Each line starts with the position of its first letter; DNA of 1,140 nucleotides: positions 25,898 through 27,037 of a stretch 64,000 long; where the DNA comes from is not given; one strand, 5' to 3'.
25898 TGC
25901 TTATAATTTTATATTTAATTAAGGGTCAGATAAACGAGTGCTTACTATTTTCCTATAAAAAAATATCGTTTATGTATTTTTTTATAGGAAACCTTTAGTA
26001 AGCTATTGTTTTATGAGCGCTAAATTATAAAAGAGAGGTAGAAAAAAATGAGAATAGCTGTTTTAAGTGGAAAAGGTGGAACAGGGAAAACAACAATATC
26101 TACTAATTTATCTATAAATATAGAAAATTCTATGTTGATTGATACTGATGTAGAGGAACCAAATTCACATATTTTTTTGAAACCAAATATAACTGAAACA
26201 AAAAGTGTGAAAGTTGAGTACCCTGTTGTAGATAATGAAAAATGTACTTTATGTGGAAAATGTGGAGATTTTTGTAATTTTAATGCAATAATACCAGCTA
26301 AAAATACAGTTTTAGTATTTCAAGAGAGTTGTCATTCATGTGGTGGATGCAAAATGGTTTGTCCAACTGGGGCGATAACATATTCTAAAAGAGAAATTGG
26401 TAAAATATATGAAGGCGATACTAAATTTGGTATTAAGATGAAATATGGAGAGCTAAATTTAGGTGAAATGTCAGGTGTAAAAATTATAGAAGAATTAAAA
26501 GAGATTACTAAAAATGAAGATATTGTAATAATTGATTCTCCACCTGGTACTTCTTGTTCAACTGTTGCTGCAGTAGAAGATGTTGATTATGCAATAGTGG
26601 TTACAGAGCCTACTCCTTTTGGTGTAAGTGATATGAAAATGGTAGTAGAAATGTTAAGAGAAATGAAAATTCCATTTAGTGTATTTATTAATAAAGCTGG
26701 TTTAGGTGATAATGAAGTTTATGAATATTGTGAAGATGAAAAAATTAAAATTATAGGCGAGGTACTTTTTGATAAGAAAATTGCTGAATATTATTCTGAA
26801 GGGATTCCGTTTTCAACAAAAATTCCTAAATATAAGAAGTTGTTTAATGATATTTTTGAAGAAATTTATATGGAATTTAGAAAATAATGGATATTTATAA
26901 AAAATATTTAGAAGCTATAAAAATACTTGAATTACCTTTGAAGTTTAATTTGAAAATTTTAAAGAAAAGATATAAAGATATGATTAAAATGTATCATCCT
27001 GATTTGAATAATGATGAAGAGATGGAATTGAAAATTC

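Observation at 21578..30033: Eleven-gene Fe-S / NifX-like island of unknown function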

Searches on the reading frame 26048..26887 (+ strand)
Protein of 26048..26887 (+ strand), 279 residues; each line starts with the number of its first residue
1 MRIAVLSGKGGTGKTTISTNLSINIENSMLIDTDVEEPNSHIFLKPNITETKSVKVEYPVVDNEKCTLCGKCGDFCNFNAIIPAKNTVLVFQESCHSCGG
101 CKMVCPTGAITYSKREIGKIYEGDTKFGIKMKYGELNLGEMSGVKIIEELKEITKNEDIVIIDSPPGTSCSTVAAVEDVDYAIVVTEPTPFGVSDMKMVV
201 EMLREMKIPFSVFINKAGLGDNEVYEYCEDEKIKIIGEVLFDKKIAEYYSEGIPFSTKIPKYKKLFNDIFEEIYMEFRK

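Call 5: search_protein_families(library=pfam, proteins=[window:26048-26887:+], max_evalue=0.01)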
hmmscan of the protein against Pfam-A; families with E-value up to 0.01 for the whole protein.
window:26048-26887:+ (279 aa): 18 families
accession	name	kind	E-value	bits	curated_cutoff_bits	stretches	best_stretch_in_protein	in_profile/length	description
PF10609.15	ParA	-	6e-17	62.3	27.1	2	156-273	111-245/246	NUBPL iron-transfer P-loop NTPase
PF01656.29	CbiA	-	7e-14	52.3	25.4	1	3-255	1-125/125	CobQ/CobB/MinD/ParA nucleotide binding domain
PF13614.12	AAA_31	-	1.3e-12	48.4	27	2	141-207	102-168/177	AAA domain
PF00037.32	Fer4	-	2.2e-11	43.5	21.1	2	90-111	3-24/24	4Fe-4S binding domain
PF12838.12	Fer4_7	-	8e-09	36.3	27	2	95-117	2-24/52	4Fe-4S dicluster domain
PF12837.12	Fer4_6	-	2.6e-08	33.9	25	1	88-110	2-24/24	4Fe-4S binding domain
PF14697.11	Fer4_21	-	7.5e-08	32.8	35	1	60-111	2-58/59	4Fe-4S dicluster domain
PF13484.11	Fer4_16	-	2.1e-07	32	30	1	95-114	2-21/66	4Fe-4S double cluster binding domain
PF13237.11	Fer4_10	-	2.7e-07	30.8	25.5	1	59-106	2-53/53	4Fe-4S dicluster domain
PF13187.11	Fer4_9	-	1.4e-06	28.7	27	1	65-110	1-52/52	4Fe-4S dicluster domain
PF12797.12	Fer4_2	-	8e-06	25.9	24.5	1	58-77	2-21/22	4Fe-4S binding domain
PF13183.11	Fer4_8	-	1.2e-05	26.2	27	0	94-108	53-67/68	4Fe-4S dicluster domain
PF25160.1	LdpA_Fe-S-bd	-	8.7e-05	22.7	27.6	1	79-113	16-46/49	LdpA Fe-S cluster-binding domain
PF02374.21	ArsA_ATPase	-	0.00018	21.2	24.3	1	1-25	1-25/305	Anion-transporting ATPase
PF00009.33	GTP_EFTU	-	0.00044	20.3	26.5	1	154-244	66-159/188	Elongation factor Tu GTP binding domain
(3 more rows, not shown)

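Call 8: search_protein_families(library=ncbifam, proteins=[window:26048-26887:+], max_evalue=0.001)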
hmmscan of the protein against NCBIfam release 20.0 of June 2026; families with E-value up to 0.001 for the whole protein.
window:26048-26887:+ (279 aa): 58 families (the best 25 are shown)
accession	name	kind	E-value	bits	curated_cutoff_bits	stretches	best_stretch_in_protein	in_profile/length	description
NF041546.1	ParA_partition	equivalog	4.1e-17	62.4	180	2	138-207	58-127/203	ParA family partition ATPase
TIGR01969.1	minD_arch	subfamily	3.5e-15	55.9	201.75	2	145-259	97-214/251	cell division ATPase MinD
NF041136.1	MrpORP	equivalog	7.3e-13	48.5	450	2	158-259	116-232/365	iron-sulfur cluster carrier protein MrpORP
TIGR01968.1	minD_bact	equivalog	7.6e-12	45.1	212.9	2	149-208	104-163/261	septum site-determining protein MinD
NF038196.1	ferrodoxin_EFR1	subfamily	1.7e-11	44.6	75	1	55-117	176-236/242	EFR1 family ferrodoxin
NF040770.1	hetero_SS_HdrA2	exception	2.7e-10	39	1100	1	59-114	572-627/777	CoB-CoM heterodisulfide reductase HdrA2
NF004914.0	PRK06273.1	equivalog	2.4e-09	37.2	163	1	88-126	46-84/167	ferredoxin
NF041891.1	hdrA_Methbact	equivalog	3.1e-09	35.6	1300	1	59-121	567-629/762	ferredoxin:CoB-CoM heterodisulfide reductase subunit HdrA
TIGR02700.1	flavo_MJ0208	hypoth_equivalog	8.2e-09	35.1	251.35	1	46-114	129-198/234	dihydromethanopterin reductase (acceptor)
TIGR02179.1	PorD_KorD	subfamily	2.5e-08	33.9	60.05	1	50-113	11-75/78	2-oxoacid:acceptor oxidoreductase, delta subunit, pyruvate/2-ketoisovalerate family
TIGR01944.1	rnfB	subfamily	2.9e-08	33.5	68.7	1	58-115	107-165/190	RnfABCDGE type electron transport complex subunit B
NF058577.1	FdxA_fam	equivalog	3.8e-08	33.4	65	1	63-109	6-52/52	4Fe-4S ferredoxin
NF007202.0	PRK09623.1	equivalog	3.9e-08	33.6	166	1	50-116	37-104/105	3-methyl-2-oxobutanoate dehydrogenase subunit delta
NF040684.1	PorD_Arch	equivalog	7.1e-08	32.4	120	1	49-113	17-82/85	pyruvate synthase subunit PorD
NF045790.1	OxalOxreddelta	equivalog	1.3e-07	31.1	230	1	51-111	247-307/316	oxalate oxidoreductase subunit delta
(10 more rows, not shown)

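Call 25: find_homologous_proteins(query=window:26048-26884:+, max_evalue=1e-10)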
Query window:26048-26884:+ (279 aa): 8000 proteins with E <= 1e-10 among 8000 candidates; the best 120 are listed.
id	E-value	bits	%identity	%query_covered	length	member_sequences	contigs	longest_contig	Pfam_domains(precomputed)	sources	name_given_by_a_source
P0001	4.7e-182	621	100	100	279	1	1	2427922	PF14697.12,PF10609.16,PF12837.13,PF13484.12,PF12838.13,PF01656.30,PF12797.13,PF13614.13,PF00037.33,PF13237.12,PF13183.12,PF13187.12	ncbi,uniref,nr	ncbi:ATP-binding protein [Haliovirga abyssi]|uniref:(4Fe-4S)-binding protein n=1 Tax=Haliovirga abys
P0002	1.2e-131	456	71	99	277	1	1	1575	PF14697.12,PF10609.16,PF01656.30,PF12797.13,PF13614.13,PF12837.13,PF00037.33,PF13484.12,PF12838.13,PF13237.12,PF13187.12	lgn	-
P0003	3.1e-130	452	71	99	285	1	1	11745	PF14697.12,PF10609.16,PF01656.30,PF12797.13,PF13614.13,PF12837.13,PF00037.33,PF13484.12,PF12838.13,PF13237.12,PF13187.12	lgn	-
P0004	2.3e-129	449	71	99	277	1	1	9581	PF14697.12,PF10609.16,PF12837.13,PF13484.12,PF12838.13,PF01656.30,PF12797.13,PF13614.13,PF00037.33,PF13237.12,PF13183.12,PF13187.12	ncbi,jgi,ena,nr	ncbi:MAG: ATPase [Fusobacteriia bacterium 4572_132]|nr:MAG: ATPase [Fusobacteriia bacterium 4572_132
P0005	2.3e-128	445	70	100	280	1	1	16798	PF14697.12,PF10609.16,PF01656.30,PF12797.13,PF13614.13,PF12837.13,PF00037.33,PF12838.13,PF13237.12,PF13187.12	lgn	-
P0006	2.4e-128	445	70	99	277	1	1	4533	PF00142.25,PF14697.12,PF10609.16,PF12837.13,PF13484.12,PF12838.13,PF01656.30,PF12797.13,PF13614.13,PF00037.33,PF13237.12,PF13187.12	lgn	-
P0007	2.3e-126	439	69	100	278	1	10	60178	PF14697.12,PF10609.16,PF01656.30,PF13614.13,PF12837.13,PF00037.33,PF13484.12,PF12838.13,PF13237.12,PF13183.12,PF13187.12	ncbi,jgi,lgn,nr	ncbi:MAG: hypothetical protein PWP46_917 [Fusobacteriaceae bacterium]|jgi:MinD superfamily P-loop AT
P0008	4.4e-125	435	71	98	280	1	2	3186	PF14697.12,PF10609.16,PF12837.13,PF13484.12,PF12838.13,PF01656.30,PF12797.13,PF13614.13,PF00037.33,PF13237.12,PF13183.12,PF13187.12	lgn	-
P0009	5.7e-125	434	70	98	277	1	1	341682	PF14697.12,PF10609.16,PF01656.30,PF13614.13,PF12837.13,PF00037.33,PF13484.12,PF12838.13,PF13237.12,PF13183.12,PF13187.12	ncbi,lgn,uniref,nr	ncbi:MinD superfamily P-loop ATPase [Hypnocyclicus thermotrophus]|uniref:MinD superfamily P-loop ATP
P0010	6.0e-125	434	70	98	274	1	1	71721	PF14697.12,PF10609.16,PF01656.30,PF13614.13,PF12837.13,PF00037.33,PF13484.12,PF12838.13,PF13237.12,PF13183.12,PF13187.12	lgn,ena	-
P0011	1.1e-124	433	71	98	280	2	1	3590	PF14697.12,PF10609.16,PF01656.30,PF13614.13,PF12837.13,PF00037.33,PF13484.12,PF12838.13,PF13237.12,PF13187.12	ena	-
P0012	3.0e-124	432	69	98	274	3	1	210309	PF14697.12,PF10609.16,PF12837.13,PF13484.12,PF12838.13,PF02374.22,PF01656.30,PF12797.13,PF13614.13,PF00037.33,PF13237.12,PF13187.12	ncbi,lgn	-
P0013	3.6e-124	432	69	98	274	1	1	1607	PF14697.12,PF10609.16,PF01656.30,PF13614.13,PF12837.13,PF00037.33,PF13484.12,PF12838.13,PF13237.12,PF13183.12,PF13187.12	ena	-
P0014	8.2e-124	430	67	100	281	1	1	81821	PF14697.12,PF10609.16,PF01656.30,PF13614.13,PF12837.13,PF00037.33,PF13484.12,PF12838.13,PF13237.12,PF13183.12,PF13187.12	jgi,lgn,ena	-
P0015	9.6e-124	430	71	98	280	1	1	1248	PF14697.12,PF10609.16,PF01656.30,PF12797.13,PF13614.13,PF12837.13,PF00037.33,PF12838.13,PF13237.12,PF13187.12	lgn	-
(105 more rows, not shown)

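Call 29: find_related_loci(query=A1, collection=genome_contigs, flank=10000)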
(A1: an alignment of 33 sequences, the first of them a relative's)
Query A1 (279 aa) in genome_contigs; peptide patterns used: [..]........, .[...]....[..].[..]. (x = any residue, [..] = any of these).
600 stretches matched a pattern (row limit reached: there are more); 560 encode a relative of the query (tblastn E <= 1e-3); the best 80 are kept; 80 distinct loci.
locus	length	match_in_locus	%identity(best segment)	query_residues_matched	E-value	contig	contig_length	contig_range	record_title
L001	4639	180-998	67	1-273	5e-127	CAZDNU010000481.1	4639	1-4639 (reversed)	MAG TPA_asm: uncultured Fusobacteriales bacterium isolate SRP067234_co1_79 genome assembly, contig: k99_772564, whole ge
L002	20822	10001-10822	68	1-269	8e-123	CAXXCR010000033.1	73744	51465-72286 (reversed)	MAG: uncultured Ilyobacter sp. isolate dcbb679e-c7e8-497c-ada8-e2240f1a3a95 genome assembly, contig: contig_33, whole ge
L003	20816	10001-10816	63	1-273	3e-112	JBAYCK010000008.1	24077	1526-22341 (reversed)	MAG: Fusobacterium sp. isolate SO_2016_CLC_T2_26 scaffold01423_PH3_Jul20_2016, whole genome shotgun sequence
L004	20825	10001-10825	59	1-275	2e-109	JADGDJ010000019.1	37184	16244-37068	MAG: Spirochaetaceae bacterium isolate BB7 NODE_991_length_37184_cov_3.488607, whole genome shotgun sequence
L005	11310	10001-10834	56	1-278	2e-106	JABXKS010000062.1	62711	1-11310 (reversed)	MAG: Clostridiales bacterium isolate GPF-1 scaffold_28, whole genome shotgun sequence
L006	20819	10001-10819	58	1-273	1e-106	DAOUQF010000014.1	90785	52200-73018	MAG TPA_asm: Eubacteriales bacterium isolate CSMAG_119 CSMAG_119_k141_2274948_length_90785_cov_15.8859, whole genome sho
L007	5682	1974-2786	60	1-273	5e-105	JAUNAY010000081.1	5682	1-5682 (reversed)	MAG: Fusobacterium sp. isolate S1M_St_21 NODE_2720_length_5682_cov_6.851786, whole genome shotgun sequence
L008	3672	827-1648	58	1-274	7e-105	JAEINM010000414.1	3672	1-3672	MAG: Spirochaetaceae bacterium isolate MAG4 NODE_6508_length_3672_cov_2.490960, whole genome shotgun sequence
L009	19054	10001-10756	58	1-252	2e-98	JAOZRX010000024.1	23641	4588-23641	MAG: Candidatus Izemoplasma sp. isolate GMC6.maxbin2.120_sub GMC6_1446_length_23641_cov_10.897100, whole genome shotgun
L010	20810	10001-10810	53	3-273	6e-97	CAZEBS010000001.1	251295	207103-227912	MAG TPA_asm: uncultured Candidatus Bathyarchaeia archaeon isolate SRP323688_co1_125 genome assembly, contig: NODE_72_len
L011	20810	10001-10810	50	3-273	2e-94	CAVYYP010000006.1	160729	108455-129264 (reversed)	MAG: Candidatus Bathyarchaeota archaeon isolate MFD02923.bin.1.72 genome assembly, contig: contig_35280, whole genome sh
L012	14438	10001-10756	57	1-252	4e-92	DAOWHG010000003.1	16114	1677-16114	MAG TPA_asm: Mycoplasmatota bacterium isolate CSMAG_2011 CSMAG_2011_k141_3480078_length_16114_cov_15.0000, whole genome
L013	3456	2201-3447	48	1-273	9e-91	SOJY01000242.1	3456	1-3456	MAG: Candidatus Bathyarchaeum sp. isolate E44_bin4 NODE_20444_length_3456_cov_3.159953, whole genome shotgun sequence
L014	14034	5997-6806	49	3-273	9e-90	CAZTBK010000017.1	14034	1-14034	MAG TPA_asm: uncultured Candidatus Bathyarchaeia archaeon isolate binchicken_co349_95 genome assembly, contig: NODE_1291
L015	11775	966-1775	49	3-273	2e-89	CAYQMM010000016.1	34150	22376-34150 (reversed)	MAG TPA_asm: uncultured Candidatus Bathyarchaeia archaeon isolate binchicken_co178_122 genome assembly, contig: NODE_191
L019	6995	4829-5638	47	3-273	2e-88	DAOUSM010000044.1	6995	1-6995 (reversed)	MAG TPA_asm: Candidatus Bathyarchaeota archaeon isolate CSMAG_546 CSMAG_546_k127_117783_length_6995_cov_7.0000, whole ge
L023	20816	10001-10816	47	1-273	5e-87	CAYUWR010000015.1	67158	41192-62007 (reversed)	MAG TPA_asm: uncultured Nitrososphaeria archaeon isolate SRP231805_co4_125 genome assembly, contig: k141_59701, whole ge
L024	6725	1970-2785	47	1-273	2e-86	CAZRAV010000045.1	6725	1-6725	MAG TPA_asm: uncultured Candidatus Bathyarchaeia archaeon isolate SRP239594_co1_175 genome assembly, contig: NODE_7411_l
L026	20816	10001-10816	46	1-273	1e-85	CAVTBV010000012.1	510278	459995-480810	MAG: Candidatus Bathyarchaeota archaeon isolate MFD02416.bin.1.399 genome assembly, contig: contig_41337, whole genome s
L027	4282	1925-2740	45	1-273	4e-85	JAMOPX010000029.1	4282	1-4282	MAG: Desulfobacterales bacterium isolate 4559-240_metabat2_scaf2bin.002 4559-240_scaffold_12345_c1, whole genome shotgun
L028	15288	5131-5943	46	1-272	4e-85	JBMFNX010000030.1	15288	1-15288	MAG: Nitrososphaeria archaeon isolate KM4338-22 NODE_30_length_15288_cov_7.489909, whole genome shotgun sequence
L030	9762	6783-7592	45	3-273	1e-84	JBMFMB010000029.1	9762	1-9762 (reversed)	MAG: Candidatus Bathyarchaeia archaeon isolate KM4337-10 NODE_29_length_9762_cov_45.169437, whole genome shotgun sequenc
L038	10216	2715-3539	45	1-273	2e-81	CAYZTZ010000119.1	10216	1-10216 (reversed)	MAG TPA_asm: uncultured Acidobacteriota bacterium isolate binchicken_co274_439 genome assembly, contig: NODE_15979_lengt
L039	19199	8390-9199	45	3-273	3e-81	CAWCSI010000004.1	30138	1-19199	MAG: Candidatus Bathyarchaeota archaeon isolate MFD04428.bin.2.124 genome assembly, contig: contig_52201, whole genome s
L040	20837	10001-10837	45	1-276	4e-81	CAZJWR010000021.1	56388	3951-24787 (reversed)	MAG TPA_asm: uncultured Ignavibacteriales bacterium isolate SRP214966_co4_518 genome assembly, contig: NODE_284_length_5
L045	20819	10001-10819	44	1-273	7e-80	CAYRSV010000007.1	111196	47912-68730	MAG TPA_asm: uncultured Candidatus Bathyarchaeia archaeon isolate binchicken_co43_159 genome assembly, contig: NODE_138_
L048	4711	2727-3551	45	1-273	2e-79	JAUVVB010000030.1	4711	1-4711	MAG: Chloroflexota bacterium isolate CSMAG_1153 CSMAG_1153_k127_9132705_length_4711_cov_93.0000, whole genome shotgun se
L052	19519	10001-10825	44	3-275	9e-79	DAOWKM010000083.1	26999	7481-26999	MAG TPA_asm: Dehalococcoidia bacterium isolate CSMAG_2095 CSMAG_2095_k141_2219732_length_26999_cov_62.5961, whole genome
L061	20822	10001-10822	43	1-273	1e-77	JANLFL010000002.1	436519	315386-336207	MAG: Caldisericota bacterium isolate A05DMB09 NODE_2_length_436519_cov_43.369208, whole genome shotgun sequence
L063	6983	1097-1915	41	1-273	2e-77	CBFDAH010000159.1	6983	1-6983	MAG TPA_asm: uncultured Syntrophobacterales bacterium isolate SRR26215690_maxbin2_23 genome assembly, contig: ERZ2507347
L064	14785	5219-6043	44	1-273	2e-77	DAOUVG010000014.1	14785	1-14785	MAG TPA_asm: Dehalococcoidales bacterium isolate CSMAG_843 CSMAG_843_k141_666023_length_14785_cov_14.0000, whole genome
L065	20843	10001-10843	43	1-279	2e-77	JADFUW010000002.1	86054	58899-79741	MAG: Chloroflexota bacterium isolate C2.bin.4 k83_18047, whole genome shotgun sequence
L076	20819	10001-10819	46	1-272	2e-76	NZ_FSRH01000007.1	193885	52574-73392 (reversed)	Peptoclostridium litorale DSM 5388, whole genome shotgun sequence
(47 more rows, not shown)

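Call 35: search_protein_families(library=pfam, proteins=[L003:8007-8387:+, L027:1455-1925:+, L026:12266-13258:+, L030:1431-2012:-, L076:12124-12594:+, L061:2844-3683:-, L045:13259-13924:-, L039:16081-16740:+, L063:1917-2447:+, L024:3751-4560:+], max_evalue=0.001)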
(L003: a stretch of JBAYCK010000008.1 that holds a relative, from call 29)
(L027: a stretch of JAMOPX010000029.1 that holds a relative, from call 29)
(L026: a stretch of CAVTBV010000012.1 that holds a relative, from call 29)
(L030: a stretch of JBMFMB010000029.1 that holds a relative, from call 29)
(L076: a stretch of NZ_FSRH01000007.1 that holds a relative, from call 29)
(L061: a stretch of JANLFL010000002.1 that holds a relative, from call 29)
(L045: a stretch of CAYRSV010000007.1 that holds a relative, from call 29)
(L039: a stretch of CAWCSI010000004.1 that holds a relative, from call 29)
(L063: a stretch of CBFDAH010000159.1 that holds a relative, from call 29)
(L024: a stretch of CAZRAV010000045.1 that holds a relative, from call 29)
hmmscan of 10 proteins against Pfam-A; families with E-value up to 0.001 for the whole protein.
L003:8007-8387:+ (127 aa): 4 families
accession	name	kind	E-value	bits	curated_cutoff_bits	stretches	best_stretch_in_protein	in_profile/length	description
PF02001.22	DUF134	-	3e-16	60.2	27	1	35-108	20-91/98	Protein of unknown function DUF134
PF08281.18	Sigma70_r4_2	-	9.1e-08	32.1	25.7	1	51-95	10-54/54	Sigma-70, region 4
PF04545.22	Sigma70_r4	-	3.2e-07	30.2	24.1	1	56-95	9-48/50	Sigma-70, region 4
PF13518.12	HTH_28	-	0.00029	21.3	25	1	58-88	4-33/52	Helix-turn-helix domain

L027:1455-1925:+ (157 aa): 1 family
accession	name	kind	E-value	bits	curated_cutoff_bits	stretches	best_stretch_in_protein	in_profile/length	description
PF01592.21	NifU_N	-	2.4e-20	73.4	22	1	30-150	2-126/127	NifU-like N terminal domain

L026:12266-13258:+ (331 aa): 1 family
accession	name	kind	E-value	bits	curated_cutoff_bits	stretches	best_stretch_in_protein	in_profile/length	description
PF04055.27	Radical_SAM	-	6.7e-11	43.1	29.5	1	43-196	6-153/166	Radical SAM superfamily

L030:1431-2012:- (194 aa): 3 families
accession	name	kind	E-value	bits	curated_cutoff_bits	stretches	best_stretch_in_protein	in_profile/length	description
PF13404.12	HTH_AsnC-type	-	4.1e-12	46.1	27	1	6-46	1-41/42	AsnC-type helix-turn-helix domain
PF13412.12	HTH_24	-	4.9e-11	42.5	21.9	1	6-53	1-48/48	Winged helix-turn-helix DNA-binding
PF01037.27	AsnC_trans_reg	-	1.2e-05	25.5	25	1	72-137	3-66/73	Lrp/AsnC ligand binding domain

L076:12124-12594:+ (157 aa): 1 family
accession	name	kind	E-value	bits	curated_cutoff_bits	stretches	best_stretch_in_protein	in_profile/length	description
PF01475.25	FUR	-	4.7e-23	82.1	23.1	1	27-143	2-115/121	Ferric uptake regulator family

L061:2844-3683:- (280 aa): 12 families
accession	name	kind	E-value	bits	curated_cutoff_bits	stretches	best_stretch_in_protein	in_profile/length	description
PF00005.33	ABC_tran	-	1.7e-37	129.5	25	1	57-205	1-137/137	ABC transporter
PF13304.12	AAA_21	-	2.5e-14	54.5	27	2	167-235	228-299/304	AAA domain, putative AbiEii toxin, Type IV TA system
PF02463.25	SMC_N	-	3e-07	30.5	40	1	166-242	132-205/220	RecF/RecN/SMC N terminal domain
PF13401.12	AAA_22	-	1.5e-05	25.8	27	1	66-170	4-64/130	AAA domain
PF13191.12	AAA_16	-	4.4e-05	24.5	32.6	1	67-98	24-60/167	AAA ATPase domain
PF13671.12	AAA_33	-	5.6e-05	23.9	27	1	69-118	1-45/143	AAA domain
PF13175.12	AAA_15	-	0.00029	21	32.1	0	62-121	19-81/374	AAA ATPase domain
PF13555.12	AAA_29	-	0.00029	21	27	1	59-84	14-39/61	P-loop containing region of AAA domain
PF13558.12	SbcC_Walker_B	-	0.00032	21.3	27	0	176-220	32-89/90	SbcC/RAD50-like, Walker B motif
PF02492.25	cobW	-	0.00039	20.5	20.7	1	69-125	2-57/180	CobW/HypB/UreG, nucleotide-binding domain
PF24389.1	ORC-CDC6-like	-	0.00083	18.6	27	0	64-87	29-52/571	ORC-CDC6-like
PF13476.12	AAA_23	-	0.00085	20.4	27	0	51-87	7-39/201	AAA domain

L045:13259-13924:- (222 aa): 3 families
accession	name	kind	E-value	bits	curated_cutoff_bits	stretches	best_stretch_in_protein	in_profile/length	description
PF00578.27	AhpC-TSA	-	2.7e-37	127.9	26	1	18-146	2-123/124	AhpC/TSA family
PF08534.16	Redoxin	-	8.9e-19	68.2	26.6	1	18-148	3-132/148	Redoxin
PF10417.14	1-cysPrx_C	-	5.4e-15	55.5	21.1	1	167-206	1-41/41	C-terminal domain of 1-Cys peroxiredoxin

L039:16081-16740:+ (220 aa): 12 families
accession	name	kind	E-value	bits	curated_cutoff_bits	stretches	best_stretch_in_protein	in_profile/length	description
PF08241.18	Methyltransf_11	-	2.9e-16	60.3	21.2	1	66-165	2-94/95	Methyltransferase domain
PF13847.12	Methyltransf_31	-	3.8e-14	53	27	1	60-170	3-113/145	Methyltransferase domain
PF13649.12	Methyltransf_25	-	6e-14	52.9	27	1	66-160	3-95/97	Methyltransferase domain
PF01209.24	Ubie_methyltran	-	5.7e-11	42.6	20.1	1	42-173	31-158/233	ubiE/COQ5 methyltransferase family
PF08242.18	Methyltransf_12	-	6.3e-10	40.1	30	1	66-162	2-96/98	Methyltransferase domain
PF05175.20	MTS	-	1.2e-05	25.4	23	1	60-143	31-110/170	Methyltransferase small domain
PF02475.24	TRM5-TYW2_MTfase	-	1.4e-05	25.6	28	1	59-141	35-114/164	TRM5/TYW2 methyltransferase domain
PF06325.19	PrmA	-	0.00013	22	22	1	60-165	161-257/296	Ribosomal protein L11 methyltransferase (PrmA)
PF01189.24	Methyltr_RsmB-F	-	0.00016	21.8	27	1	63-126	11-72/199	16S rRNA methyltransferase RsmB/F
PF01728.25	FtsJ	-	0.0003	21.2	24.1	1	55-112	15-69/181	FtsJ-like methyltransferase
PF01135.25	PCMT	-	0.00041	20.6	20.3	1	57-116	70-127/210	Protein-L-isoaspartate(D-aspartate) O-methyltransferase (PCMT)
PF02527.21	GidB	-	0.00047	20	27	1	61-136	47-120/184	rRNA small subunit methyltransferase G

L063:1917-2447:+ (177 aa): 1 family
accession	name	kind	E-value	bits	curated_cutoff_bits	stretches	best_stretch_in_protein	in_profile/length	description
PF01980.22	TrmO_N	-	4.8e-40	136.8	26.8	1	37-149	1-116/116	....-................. O N-terminal domain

L024:3751-4560:+ (270 aa): 2 families
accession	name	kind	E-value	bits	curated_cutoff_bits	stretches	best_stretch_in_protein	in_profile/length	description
PF04016.18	DUF364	-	1.5e-40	138.7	23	1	116-257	1-145/147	Putative heavy-metal chelation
PF13938.11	DUF4213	-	2.6e-19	69.7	23.5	1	16-99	4-75/75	Putative heavy-metal chelation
